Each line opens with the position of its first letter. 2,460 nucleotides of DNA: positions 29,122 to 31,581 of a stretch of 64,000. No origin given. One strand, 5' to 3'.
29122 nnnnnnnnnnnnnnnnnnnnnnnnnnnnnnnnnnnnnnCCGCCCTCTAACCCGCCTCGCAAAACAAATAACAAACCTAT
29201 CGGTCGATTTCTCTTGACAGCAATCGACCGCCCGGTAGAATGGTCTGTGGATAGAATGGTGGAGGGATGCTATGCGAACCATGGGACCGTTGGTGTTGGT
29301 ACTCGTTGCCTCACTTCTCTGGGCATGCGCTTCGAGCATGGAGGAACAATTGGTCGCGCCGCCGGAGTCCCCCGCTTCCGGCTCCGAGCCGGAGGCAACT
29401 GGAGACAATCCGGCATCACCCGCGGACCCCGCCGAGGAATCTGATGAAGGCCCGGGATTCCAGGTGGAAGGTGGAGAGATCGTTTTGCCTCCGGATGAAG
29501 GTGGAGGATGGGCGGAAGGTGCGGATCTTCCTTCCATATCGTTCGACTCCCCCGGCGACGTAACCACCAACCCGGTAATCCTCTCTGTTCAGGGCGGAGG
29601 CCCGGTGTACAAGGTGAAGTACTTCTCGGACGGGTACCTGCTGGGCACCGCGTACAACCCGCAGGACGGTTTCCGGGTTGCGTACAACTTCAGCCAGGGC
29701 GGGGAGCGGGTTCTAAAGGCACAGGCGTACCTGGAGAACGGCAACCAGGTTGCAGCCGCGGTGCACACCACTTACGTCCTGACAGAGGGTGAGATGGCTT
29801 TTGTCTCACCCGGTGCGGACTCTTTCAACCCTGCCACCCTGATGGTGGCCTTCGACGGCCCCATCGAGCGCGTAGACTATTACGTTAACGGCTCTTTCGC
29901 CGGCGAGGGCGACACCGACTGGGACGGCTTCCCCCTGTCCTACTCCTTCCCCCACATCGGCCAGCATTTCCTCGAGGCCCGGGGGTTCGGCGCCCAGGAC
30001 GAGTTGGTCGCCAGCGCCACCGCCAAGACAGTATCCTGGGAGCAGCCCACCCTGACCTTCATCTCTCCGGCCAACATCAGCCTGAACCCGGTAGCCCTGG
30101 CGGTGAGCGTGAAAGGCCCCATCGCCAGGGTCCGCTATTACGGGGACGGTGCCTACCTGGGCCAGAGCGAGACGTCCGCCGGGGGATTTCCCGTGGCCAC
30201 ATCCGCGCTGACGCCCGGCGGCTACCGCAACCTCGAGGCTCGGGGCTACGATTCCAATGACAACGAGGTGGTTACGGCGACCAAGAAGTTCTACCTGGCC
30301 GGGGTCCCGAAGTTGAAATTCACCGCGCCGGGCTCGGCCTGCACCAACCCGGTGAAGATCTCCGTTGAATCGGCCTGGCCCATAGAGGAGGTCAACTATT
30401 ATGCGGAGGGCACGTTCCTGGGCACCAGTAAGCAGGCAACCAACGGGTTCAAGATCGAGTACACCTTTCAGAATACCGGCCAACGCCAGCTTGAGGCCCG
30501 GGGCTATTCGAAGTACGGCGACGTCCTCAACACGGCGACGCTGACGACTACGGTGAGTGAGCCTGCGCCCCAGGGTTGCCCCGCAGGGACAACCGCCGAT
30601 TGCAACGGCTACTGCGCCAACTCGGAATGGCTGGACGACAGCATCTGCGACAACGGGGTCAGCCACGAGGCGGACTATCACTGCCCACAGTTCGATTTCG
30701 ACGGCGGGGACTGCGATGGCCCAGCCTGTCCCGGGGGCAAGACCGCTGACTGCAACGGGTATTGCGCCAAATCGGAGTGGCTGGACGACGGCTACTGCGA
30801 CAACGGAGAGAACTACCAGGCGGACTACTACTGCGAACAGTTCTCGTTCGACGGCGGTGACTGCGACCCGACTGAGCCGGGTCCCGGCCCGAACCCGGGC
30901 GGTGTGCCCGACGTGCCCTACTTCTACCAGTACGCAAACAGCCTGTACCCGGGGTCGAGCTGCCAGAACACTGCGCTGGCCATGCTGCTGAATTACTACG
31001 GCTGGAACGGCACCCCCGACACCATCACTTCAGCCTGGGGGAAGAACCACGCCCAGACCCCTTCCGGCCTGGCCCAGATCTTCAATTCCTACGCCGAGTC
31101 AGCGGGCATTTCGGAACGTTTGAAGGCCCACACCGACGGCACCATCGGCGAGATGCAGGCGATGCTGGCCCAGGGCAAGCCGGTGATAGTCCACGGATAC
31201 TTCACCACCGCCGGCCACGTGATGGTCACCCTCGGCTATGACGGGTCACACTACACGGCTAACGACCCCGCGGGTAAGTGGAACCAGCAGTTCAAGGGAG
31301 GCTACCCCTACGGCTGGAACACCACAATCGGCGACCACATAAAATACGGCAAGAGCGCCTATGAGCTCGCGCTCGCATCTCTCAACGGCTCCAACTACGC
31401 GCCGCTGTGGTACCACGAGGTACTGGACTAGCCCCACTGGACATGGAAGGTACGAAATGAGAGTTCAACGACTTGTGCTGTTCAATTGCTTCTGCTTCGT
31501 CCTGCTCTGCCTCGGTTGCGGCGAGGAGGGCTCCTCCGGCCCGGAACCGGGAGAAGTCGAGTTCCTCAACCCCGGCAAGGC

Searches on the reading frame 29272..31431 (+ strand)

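Call 50: search_protein_families(library=pfam, proteins=[window:29272-31431:+], max_evalue=0.0001)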
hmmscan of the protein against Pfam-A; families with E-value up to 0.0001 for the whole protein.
window:29272-31431:+ (719 aa): 3 families
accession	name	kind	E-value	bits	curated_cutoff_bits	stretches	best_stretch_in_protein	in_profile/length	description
PF13529.12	Peptidase_C39_2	-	1.2e-15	58.7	24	1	547-667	2-143/143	Peptidase_C39 like family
PF17957.7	Big_7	-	1.8e-10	41.8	24.1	0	259-318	1-66/70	Bacterial Ig domain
PF12385.14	Peptidase_C70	-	2.8e-05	24.5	19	1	547-672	6-129/141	Papain-like cysteine protease AvrRpt2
